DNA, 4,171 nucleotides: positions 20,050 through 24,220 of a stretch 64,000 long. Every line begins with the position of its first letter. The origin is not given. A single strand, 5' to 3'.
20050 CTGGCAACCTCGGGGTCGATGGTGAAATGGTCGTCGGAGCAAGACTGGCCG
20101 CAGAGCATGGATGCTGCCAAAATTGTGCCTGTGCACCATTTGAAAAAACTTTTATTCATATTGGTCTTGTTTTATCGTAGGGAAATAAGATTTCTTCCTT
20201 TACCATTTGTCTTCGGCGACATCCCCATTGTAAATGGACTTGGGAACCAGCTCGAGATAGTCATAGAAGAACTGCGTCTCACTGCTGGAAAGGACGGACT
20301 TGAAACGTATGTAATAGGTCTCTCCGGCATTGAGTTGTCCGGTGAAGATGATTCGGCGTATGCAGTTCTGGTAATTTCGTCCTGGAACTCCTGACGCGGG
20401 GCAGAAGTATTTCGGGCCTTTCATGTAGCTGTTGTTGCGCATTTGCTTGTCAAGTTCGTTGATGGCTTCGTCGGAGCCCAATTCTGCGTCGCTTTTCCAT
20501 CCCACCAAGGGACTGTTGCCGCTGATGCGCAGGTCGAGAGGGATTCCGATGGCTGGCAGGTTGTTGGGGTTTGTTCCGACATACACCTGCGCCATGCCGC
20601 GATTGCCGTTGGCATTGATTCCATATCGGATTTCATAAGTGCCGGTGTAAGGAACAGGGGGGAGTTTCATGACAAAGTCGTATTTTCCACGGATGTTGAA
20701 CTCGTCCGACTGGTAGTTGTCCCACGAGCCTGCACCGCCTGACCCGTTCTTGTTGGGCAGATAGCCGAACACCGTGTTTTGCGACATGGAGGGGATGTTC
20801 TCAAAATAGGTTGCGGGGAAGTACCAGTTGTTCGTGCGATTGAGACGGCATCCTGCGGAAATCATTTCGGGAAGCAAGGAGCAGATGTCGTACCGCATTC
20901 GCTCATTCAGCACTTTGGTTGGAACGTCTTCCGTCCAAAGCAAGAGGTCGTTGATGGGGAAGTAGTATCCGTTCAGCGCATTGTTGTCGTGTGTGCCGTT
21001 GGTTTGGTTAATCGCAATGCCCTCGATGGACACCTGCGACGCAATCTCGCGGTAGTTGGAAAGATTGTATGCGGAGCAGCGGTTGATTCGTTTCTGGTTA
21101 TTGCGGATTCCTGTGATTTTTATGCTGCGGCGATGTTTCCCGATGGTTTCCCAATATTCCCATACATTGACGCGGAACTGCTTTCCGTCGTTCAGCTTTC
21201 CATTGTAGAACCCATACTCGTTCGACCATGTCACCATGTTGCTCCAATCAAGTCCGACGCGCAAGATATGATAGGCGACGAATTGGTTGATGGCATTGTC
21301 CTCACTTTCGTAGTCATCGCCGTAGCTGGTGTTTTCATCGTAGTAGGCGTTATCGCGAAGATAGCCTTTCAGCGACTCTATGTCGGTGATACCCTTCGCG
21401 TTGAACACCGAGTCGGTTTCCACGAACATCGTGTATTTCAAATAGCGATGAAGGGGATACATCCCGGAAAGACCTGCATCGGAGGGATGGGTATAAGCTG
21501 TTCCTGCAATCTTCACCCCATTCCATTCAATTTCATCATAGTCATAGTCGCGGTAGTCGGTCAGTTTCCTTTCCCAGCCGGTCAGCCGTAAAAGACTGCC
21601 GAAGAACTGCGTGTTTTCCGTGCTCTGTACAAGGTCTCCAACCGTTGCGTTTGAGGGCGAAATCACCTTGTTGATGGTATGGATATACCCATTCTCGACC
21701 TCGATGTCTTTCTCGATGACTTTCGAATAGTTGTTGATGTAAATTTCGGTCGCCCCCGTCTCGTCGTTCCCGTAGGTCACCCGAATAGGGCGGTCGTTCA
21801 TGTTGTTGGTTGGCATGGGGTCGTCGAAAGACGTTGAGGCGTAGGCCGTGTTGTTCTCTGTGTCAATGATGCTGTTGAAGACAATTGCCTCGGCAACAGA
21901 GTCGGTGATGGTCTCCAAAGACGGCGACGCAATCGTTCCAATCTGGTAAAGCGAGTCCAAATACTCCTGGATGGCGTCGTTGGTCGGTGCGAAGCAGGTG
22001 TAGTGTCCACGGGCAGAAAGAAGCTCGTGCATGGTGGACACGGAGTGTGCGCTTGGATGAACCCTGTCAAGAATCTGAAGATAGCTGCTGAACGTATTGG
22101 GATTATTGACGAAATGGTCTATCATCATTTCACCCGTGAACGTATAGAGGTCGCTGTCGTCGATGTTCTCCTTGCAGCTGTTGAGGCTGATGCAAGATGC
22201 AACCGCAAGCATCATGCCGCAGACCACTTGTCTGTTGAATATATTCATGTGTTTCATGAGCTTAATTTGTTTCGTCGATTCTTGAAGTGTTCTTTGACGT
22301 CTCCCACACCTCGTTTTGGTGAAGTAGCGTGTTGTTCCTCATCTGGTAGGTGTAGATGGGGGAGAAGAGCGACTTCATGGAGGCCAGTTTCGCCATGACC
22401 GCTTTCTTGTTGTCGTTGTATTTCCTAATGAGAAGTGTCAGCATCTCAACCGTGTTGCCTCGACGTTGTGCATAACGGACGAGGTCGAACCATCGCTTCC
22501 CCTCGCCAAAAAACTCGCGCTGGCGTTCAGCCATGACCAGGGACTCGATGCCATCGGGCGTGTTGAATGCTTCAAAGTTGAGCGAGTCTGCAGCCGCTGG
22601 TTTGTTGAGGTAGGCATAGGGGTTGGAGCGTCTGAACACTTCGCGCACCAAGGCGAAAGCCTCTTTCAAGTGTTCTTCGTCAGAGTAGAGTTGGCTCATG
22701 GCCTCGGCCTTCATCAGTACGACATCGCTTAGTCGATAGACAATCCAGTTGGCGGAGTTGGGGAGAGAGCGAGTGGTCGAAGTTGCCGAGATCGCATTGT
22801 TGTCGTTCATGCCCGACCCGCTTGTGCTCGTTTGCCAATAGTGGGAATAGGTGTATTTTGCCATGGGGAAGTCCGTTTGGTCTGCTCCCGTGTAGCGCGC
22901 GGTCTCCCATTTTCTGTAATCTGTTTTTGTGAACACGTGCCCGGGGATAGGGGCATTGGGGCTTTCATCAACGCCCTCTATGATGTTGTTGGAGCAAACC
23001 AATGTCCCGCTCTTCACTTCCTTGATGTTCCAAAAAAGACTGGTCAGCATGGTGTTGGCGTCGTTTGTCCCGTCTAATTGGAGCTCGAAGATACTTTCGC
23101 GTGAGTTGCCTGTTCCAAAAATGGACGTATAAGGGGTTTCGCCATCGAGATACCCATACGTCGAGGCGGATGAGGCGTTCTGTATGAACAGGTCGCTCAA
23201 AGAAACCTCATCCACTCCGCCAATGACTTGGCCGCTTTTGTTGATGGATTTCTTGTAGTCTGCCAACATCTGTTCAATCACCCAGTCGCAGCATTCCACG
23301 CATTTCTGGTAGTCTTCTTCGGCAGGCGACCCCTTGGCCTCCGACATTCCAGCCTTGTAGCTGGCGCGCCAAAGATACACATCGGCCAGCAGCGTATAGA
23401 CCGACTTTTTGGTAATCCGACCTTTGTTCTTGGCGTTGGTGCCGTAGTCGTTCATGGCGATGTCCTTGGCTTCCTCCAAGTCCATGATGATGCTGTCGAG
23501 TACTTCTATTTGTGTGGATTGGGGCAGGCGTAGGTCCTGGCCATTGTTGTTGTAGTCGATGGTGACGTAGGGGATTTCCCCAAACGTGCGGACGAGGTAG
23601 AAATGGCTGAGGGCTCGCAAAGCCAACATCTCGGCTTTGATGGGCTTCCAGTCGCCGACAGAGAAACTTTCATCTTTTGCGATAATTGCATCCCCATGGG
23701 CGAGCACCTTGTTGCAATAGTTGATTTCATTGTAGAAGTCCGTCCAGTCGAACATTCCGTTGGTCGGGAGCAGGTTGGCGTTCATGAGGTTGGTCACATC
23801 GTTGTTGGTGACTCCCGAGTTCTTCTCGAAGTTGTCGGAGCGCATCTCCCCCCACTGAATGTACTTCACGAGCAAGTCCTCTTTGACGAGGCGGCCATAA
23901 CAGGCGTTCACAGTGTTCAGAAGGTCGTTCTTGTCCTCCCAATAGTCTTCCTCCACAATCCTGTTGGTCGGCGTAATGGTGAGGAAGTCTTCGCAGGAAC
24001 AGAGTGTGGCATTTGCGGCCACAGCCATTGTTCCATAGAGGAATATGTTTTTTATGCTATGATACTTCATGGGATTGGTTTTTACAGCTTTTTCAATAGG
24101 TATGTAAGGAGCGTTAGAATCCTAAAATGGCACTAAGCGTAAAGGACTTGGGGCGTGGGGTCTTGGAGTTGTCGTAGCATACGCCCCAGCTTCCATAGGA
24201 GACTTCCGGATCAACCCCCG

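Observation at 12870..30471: Seven-gene tandem SusC/SusD operon whose only accessory genes are three fasciclin (FAS1) lipoproteins, with no enzyme and no regulator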

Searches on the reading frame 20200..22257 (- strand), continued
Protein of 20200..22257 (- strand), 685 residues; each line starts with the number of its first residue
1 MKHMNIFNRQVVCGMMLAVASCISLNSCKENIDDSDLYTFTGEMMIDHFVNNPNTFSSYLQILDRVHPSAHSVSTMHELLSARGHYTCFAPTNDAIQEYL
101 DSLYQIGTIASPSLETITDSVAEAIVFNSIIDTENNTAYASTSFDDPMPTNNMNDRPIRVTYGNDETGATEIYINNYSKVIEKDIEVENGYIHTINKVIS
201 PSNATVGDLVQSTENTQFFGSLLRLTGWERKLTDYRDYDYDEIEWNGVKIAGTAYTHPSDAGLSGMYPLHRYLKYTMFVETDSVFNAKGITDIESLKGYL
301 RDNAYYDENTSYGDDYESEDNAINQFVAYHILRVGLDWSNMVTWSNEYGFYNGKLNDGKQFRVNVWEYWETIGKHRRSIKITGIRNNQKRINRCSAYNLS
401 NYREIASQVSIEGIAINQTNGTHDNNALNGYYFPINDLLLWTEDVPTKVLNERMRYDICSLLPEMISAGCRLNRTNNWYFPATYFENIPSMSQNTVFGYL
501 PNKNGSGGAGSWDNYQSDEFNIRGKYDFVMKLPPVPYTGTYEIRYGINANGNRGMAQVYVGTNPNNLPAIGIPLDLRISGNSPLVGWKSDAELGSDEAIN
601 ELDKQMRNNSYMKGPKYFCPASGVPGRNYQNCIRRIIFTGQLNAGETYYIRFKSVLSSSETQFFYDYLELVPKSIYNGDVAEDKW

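Call 40: predict_structure(alignment_id=A2)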
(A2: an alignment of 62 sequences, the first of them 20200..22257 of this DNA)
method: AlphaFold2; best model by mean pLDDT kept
length: 685 residues; sequences in the alignment: 62
mean_pLDDT: 85.4   pTM: 0.80
mean pLDDT of the five models: 85.4, 83.5, 82.6, 80.4, 78.2
residues with pLDDT >= 90: 341; 70-90: 267; 50-70: 40; < 50: 37
segments of 3 or more residues with pLDDT < 50: 1-5, 20-40, 253-261
pLDDT, mean of each block of 10 residues (from residue 1): 49 52 38 38 87 96 89 87 91 96 87 89 93 87 81 81 82 86 92 92 83 95 95 85 72 43 75 95 98 98 96 97 98 92 83 83 90 95 92 89 88 95 86 97 97 92 91 85 92 89 74 78 89 96 79 81 95 80 88 92 90 86 85 89 96 86 87 86 58
secondary structure, 60 per line:
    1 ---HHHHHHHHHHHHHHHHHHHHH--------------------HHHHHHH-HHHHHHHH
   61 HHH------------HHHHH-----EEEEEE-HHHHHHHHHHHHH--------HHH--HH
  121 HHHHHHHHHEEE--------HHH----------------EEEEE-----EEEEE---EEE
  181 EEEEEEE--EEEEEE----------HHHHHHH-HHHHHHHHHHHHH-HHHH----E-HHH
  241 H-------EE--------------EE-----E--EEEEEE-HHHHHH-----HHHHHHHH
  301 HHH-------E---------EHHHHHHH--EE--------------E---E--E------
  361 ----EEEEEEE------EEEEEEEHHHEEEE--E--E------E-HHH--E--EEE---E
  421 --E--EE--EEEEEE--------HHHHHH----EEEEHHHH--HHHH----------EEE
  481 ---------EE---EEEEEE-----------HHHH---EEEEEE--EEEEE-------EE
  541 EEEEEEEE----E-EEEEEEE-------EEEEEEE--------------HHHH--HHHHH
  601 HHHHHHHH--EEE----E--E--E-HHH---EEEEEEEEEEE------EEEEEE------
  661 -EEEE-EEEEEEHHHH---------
elements in order (helices of 4 or more, strands of 3 or more residues): H4-24 H45-51 H53-63 H76-80 E86-91 H93-105 H119-129 E130-132 E160-164 E170-174 E178-187 E190-195 H206-212 H214-226 H228-231 H238-241 E275-280 H282-287 H293-303 H322-328 E365-371 E378-384 E388-391 E414-416 E430-435 H444-449 E454-457 H458-461 H464-467 E478-480 E495-500 H512-515 E519-524 E527-531 E539-548 E555-561 E569-575 H590-593 H596-608 E611-613 E632-642 E649-654 E662-665 E667-672 H673-676
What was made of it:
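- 20200..22257 (-): FASb, a 685-aa surface lipoprotein: two FAS1 domains (about residues 45-440) plus a C-terminal beta-jelly-roll (about 480-685) resembling CBM6/CBM35. AF2 pLDDT 85.4, pTM 0.80 (call 40).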

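Call 44: fold_search(model_id=the predicted structure, library=pdb)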
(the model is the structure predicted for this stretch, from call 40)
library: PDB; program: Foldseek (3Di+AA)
matches with E <= 10: 1389; with E <= 0.001: 35
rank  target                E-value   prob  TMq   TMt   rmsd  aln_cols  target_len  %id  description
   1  5yjh                  1.0e-12  1.00  0.24  0.27   9.4       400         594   13  Structural insights into periostin functions (released 2018-05-23)
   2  7asg                  1.5e-12  1.00  0.22  0.25  11.1       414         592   14  TGFBIp mutant R555W (released 2020-12-23)
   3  7as7                  3.7e-12  1.00  0.22  0.25  10.6       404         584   14  Crystal structure of the GCD-associated TGFBIp mutant R124H (released 2020-12-23)
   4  5yjg                  6.2e-12  1.00  0.24  0.27   9.5       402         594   13  Structural insights into periostin functions (released 2018-05-23)
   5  5nv6_B                9.3e-12  1.00  0.23  0.25  10.5       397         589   14  Structure of human transforming growth factor beta-induced protein (TGFBIp). (released 2017-08-09)
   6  5nv6_A                7.0e-11  1.00  0.22  0.25  10.8       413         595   14  Structure of human transforming growth factor beta-induced protein (TGFBIp). (released 2017-08-09)
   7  7asc_A                9.3e-11  1.00  0.22  0.25  10.6       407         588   14  TGFBIp mutant A546T (released 2020-12-23)
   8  1o70_A                2.8e-10  1.00  0.21  0.44  10.7       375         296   13  Novel Fold Revealed by the Structure of a FAS1 Domain Pair from the Insect Cell Adhesion Molecule Fasciclin I (released 2003-02-13)
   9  9o0b                  8.5e-08  1.00  0.27  0.30  11.3       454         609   12  X-ray Crystal Structure of Fission Yeast Fsc1 protein in P43212 (released 2026-04-01)
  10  9nu9                  2.4e-07  1.00  0.26  0.33  13.5       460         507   13  X-ray Crystal Structure of Fission Yeast Fsc1 protein in C2 Symmetry (released 2026-04-01)
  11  9i05_Xf               4.5e-06  1.00  0.18  0.45  11.0       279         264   14  Cryo-EM structure of the large subunit of the mitochondrial ribosome from Toxoplasma gondii (released 2025-06-11)
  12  5y6p_A1               5.1e-06  1.00  0.18  0.52   4.5       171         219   20  Structure of the phycobilisome from the red alga Griffithsia pacifica (released 2017-11-15)
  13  5y6p_B1               1.1e-05  1.00  0.18  0.52   4.3       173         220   21  Structure of the phycobilisome from the red alga Griffithsia pacifica (released 2017-11-15)
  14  2ltb_MODEL_1_A        1.4e-05  1.00  0.18  0.79   3.6       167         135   20  Wild-type FAS1-4 (released 2013-08-21)
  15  2vxp_A                1.7e-05  1.00  0.17  0.80   3.6       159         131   20  The fourth FAS1 domain structure of human Bigh3 (released 2009-07-21)
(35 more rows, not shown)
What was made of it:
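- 20200..22257 (-): Foldseek: periostin/TGFBIp/fasciclin I pair at E 1e-12 to 3e-10, and CBM35, CBM6 and MiXBM at E 2e-4 to 2e-3 (call 44).
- FASb fold (FAS1 pair plus CBM6/35-like sandwich): calls 40, 44. FASb carries a CBM6/35-like distal domain (call 44). FASb has a CBM-like domain (call 44).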

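Call 48: search_protein_families(library=pfam, proteins=[L012:12220-13707:+, L012:8191-9306:-, L012:6381-8162:-, L012:13795-14958:-, L060:6426-8945:+, L060:9077-9760:+, L060:13015-15213:+, L060:15254-16318:+, L060:16272-17477:+, L060:4487-5899:-], max_evalue=0.001)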
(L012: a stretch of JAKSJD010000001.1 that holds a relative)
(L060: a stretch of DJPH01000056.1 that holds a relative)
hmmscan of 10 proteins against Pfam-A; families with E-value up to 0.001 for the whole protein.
L012:12220-13707:+ (495 aa): 4 families
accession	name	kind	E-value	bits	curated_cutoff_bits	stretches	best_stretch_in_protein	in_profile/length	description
PF12627.12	PolyA_pol_RNAbd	-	8.2e-22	77.2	22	1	209-269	1-62/64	Probable RNA and SrmB- binding site of polymerase A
PF01743.26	PolyA_pol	-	3.1e-21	76.5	23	1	32-182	1-126/126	Poly A polymerase head domain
PF01966.28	HD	-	1.4e-13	51.6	22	1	286-405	2-113/116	HD domain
PF13735.12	tRNA_NucTran2_2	-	0.00013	22.4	27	1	328-485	10-148/149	tRNA nucleotidyltransferase domain 2 putative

L012:8191-9306:- (371 aa): 1 family
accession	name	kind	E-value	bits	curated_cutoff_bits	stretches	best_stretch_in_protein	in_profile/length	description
PF07470.19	Glyco_hydro_88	-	1.6e-82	277.8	26.6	1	27-368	8-351/352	Glycosyl Hydrolase Family 88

L012:6381-8162:- (593 aa): 4 families
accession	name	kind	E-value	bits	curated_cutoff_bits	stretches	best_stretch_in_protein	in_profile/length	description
PF01343.23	Peptidase_S49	-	8e-75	250.4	24.9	2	376-526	4-153/154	Peptidase family S49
PF00574.28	CLP_protease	-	4e-07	30.5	20.2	1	333-401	31-97/182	Clp protease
PF01972.22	SDH_protease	-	8.8e-07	28.7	31.3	1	349-424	92-166/286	ClpP-like SDH-type serine proteinase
PF25145.1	NfeD1b_N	-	3.5e-06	27.2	40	1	342-416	25-97/189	NfeD1b, N-terminal domain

L012:13795-14958:- (387 aa): 4 families
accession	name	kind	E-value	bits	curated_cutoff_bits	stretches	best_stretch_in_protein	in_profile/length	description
PF02518.31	HATPase_c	-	1.2e-21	77.7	26.4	1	285-386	7-110/111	Histidine kinase-, DNA gyrase B-, and HSP90-like ATPase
PF13589.12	HATPase_c_3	-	3.5e-06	27.5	25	1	284-344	3-62/137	Histidine kinase-, DNA gyrase B-, and HSP90-like ATPase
PF00512.31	HisKA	-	0.00019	21.9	26.9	1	186-232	9-61/66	His Kinase A (phospho-acceptor) domain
PF14501.12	HATPase_c_5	-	0.0003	21.1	22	1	287-369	9-89/102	GHKL domain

L060:6426-8945:+ (839 aa): 4 families
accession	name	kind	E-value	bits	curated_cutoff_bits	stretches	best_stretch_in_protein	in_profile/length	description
PF13306.12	LRR_5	-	3.5e-11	43.5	27.7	1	138-203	27-90/127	BspA type Leucine rich repeat region (6 copies)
PF13855.12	LRR_8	-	6.7e-06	26.2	27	0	158-200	13-57/61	Leucine rich repeat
PF00041.27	fn3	-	7.7e-06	26.5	25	0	483-538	11-71/84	Fibronectin type III domain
PF12799.13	LRR_4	-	1.1e-05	25.9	27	0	169-201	1-32/44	Leucine Rich repeats (2 copies)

L060:9077-9760:+ (227 aa): 1 family
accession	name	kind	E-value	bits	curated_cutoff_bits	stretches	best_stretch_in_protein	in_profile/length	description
PF00160.26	Pro_isomerase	-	1.1e-43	149.6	21.7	1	27-223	2-158/159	Cyclophilin type peptidyl-prolyl cis-trans isomerase/CLD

L060:13015-15213:+ (732 aa): 8 families
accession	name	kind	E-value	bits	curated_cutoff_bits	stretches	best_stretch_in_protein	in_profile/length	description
PF00930.27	DPPIV_N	-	1.1e-88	297.8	22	1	94-445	1-354/354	Dipeptidyl peptidase IV (DPP IV) N-terminal region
PF00326.27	Peptidase_S9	-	1.6e-51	175.3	22.6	1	538-731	8-210/213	Prolyl oligopeptidase family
PF02129.25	Peptidase_S15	-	6.5e-09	36.3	23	1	487-631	1-132/262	X-Pro dipeptidyl-peptidase (S15 family)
PF07676.18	PD40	-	4e-07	30.2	20.9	0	139-154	13-28/38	WD40-like Beta Propeller Repeat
PF00756.26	Esterase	-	7.6e-07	29.6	22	1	495-715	12-236/251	Putative esterase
PF12740.14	PETase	-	6e-05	23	28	1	540-637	77-167/263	PET hydrolase-like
PF01738.24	DLH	-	0.00028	21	21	1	577-709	79-187/217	Dienelactone hydrolase family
PF12697.13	Abhydrolase_6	-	0.00049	21.3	26.3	1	531-639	20-101/217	Alpha/beta hydrolase family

L060:15254-16318:+ (354 aa): 4 families
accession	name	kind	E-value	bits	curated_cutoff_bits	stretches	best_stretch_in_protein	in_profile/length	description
PF01872.23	RibD_C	-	1.2e-29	103.9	24.1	1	152-315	1-161/197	RibD C-terminal domain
PF00383.29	dCMP_cyt_deam_1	-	3.1e-19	69.2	25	1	4-105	2-102/102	Cytidine and deoxycytidylate deaminase zinc-binding region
PF14437.12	MafB19-deam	-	1.1e-10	42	27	1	6-144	3-138/142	MafB19-like deaminase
PF18785.7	Inv-AAD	-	0.00015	22.1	26.5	1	38-129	10-116/129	Invertebrate-AID/APOBEC-deaminase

L060:16272-17477:+ (401 aa): 1 family
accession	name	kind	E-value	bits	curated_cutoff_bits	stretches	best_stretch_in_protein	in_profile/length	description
PF02646.22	RmuC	-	1.2e-87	294.1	26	1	82-378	1-290/291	RmuC family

L060:4487-5899:- (470 aa): 1 family
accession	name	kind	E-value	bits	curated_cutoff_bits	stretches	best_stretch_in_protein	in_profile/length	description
PF03629.24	SASA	-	1.5e-18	67.7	24.8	1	105-358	3-221/226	Carbohydrate esterase, sialic acid-specific acetylesterase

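Call 104: search_protein_representatives(protein=window:20200-22257:-)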
Query: 685 residues. Proteins with E-value up to 0.001 (for the whole library): 1568; up to 1e-10: 668; up to 1e-30: 279. The best 150 are listed.
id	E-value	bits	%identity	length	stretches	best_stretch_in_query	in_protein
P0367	2.2e-213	727.2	54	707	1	11-685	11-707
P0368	1.7e-197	674.7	60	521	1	153-685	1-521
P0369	6.1e-153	527.4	55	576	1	212-685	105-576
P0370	1.5e-141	489.7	49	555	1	15-560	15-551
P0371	2.9e-140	485.5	44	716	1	9-685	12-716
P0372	6.5e-137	474.4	42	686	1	12-685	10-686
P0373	3.9e-131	455.3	44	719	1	10-685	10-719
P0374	1.6e-128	446.7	41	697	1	18-685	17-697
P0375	9.5e-125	434.2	41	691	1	17-683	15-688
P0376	3.3e-123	429.1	42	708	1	14-685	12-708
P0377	1.3e-122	427.2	39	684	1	2-685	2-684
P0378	5.7e-122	425.1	41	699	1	20-685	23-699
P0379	9.4e-122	424.3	47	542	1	153-685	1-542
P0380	5.2e-121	421.9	39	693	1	26-681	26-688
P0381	7.5e-121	421.3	44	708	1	17-685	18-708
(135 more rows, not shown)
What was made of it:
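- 20200..22257 (-): There are 279 cluster representatives at E<=1e-30 (call 104).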

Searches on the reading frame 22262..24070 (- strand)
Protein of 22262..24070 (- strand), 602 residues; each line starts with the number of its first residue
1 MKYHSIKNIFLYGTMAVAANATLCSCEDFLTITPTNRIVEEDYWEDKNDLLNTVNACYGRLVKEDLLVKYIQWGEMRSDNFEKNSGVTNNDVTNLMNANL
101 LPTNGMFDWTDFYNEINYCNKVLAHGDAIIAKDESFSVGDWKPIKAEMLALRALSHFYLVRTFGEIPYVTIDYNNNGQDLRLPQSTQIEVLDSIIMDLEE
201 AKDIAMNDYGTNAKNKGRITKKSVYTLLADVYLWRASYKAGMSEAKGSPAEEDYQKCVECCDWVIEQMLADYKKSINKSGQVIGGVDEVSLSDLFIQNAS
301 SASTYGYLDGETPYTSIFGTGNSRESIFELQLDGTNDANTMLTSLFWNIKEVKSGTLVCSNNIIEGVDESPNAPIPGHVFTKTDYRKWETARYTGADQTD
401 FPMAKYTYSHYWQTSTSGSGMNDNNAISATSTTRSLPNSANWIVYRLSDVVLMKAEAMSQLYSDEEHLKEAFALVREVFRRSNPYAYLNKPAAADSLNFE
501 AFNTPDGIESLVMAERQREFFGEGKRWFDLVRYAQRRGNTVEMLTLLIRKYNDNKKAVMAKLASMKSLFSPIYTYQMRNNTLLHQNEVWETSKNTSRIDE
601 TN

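Call 3: search_protein_families(library=pfam, proteins=[window:22262-24070:-], max_evalue=0.01)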
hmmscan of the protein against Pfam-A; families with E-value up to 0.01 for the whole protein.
window:22262-24070:- (602 aa): 2 families
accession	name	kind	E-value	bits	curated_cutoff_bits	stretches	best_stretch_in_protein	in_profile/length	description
PF14322.12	SusD-like_3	-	1.7e-21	77.8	27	1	28-233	1-191/191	Starch-binding associating with outer membrane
PF07980.17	SusD_RagB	-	7.4e-20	72.2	23.1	1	380-589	76-297/297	SusD family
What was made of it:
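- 22262..24070 (-): SusD1, a 602-aa SusD-family lipoprotein. SusD-like_3 E 1.7e-21 and SusD_RagB E 7.4e-20 (call 3).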

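Call 6: search_protein_families(library=ncbifam, proteins=[window:22262-24070:-], max_evalue=0.01)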
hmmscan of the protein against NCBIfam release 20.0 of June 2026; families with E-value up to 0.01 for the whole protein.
window:22262-24070:- (602 aa): 2 families
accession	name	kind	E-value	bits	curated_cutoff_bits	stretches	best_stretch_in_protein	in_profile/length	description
NF033072.0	NanU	exception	1.3e-17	64.1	425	2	7-241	2-233/521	SusD family outer membrane lipoprotein NanU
NF033071.0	SusD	exception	3.6e-11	42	725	2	142-268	146-259/558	starch-binding outer membrane lipoprotein SusD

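Call 74: search_solved_structures(query=window:22262-24070:-, max_evalue=0.00001)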
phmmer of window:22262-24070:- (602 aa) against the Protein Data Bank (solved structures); distinct sequences matched with E-value up to 0.00001: 22.
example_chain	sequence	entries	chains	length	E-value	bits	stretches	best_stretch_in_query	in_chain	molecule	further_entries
9sje_B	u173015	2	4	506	1.9e-17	66.3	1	18-236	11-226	SusD homolog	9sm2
9sjj_A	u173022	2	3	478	5.3e-15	58.2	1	54-236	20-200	SusD homolog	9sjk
3hdx_A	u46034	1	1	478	8.3e-15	57.6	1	74-240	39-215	SusD superfamily protein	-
3iv0_A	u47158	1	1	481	5.1e-14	55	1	87-243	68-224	SusD homolog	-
3otn_A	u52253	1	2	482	3.6e-13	52.2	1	108-240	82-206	SusD superfamily protein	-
4l7t_A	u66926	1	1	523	6.8e-12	48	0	23-246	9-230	NanU sialic acid binding protein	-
3kez_A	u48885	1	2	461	1.2e-10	43.9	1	30-247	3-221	Putative sugar binding protein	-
5lx8_A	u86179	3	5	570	8.2e-10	41.1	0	438-537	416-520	SusD homolog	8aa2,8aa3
5t3r_A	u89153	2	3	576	9.2e-10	40.9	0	438-537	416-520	SusD homolog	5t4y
6z8i_A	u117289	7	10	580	9.7e-10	40.9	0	438-537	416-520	SusD homolog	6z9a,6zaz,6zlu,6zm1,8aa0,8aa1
7kv4_AAA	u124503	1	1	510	3e-09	39.3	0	10-236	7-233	SusD family protein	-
6gcz_A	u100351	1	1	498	4e-09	38.8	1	25-252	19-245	Starch-binding associating with outer membrane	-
3qnk_A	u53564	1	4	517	1.3e-08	37.2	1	34-239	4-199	Putative lipoprotein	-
7kv2_AAA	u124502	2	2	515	2.8e-08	36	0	24-236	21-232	RagB/SusD family nutrient uptake outer membrane protein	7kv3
3myv_A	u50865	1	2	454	3.4e-08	35.8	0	49-237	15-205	SusD superfamily protein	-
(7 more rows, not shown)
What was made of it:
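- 22262..24070 (-): Matches solved SusD homologues in the PDB (call 74).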
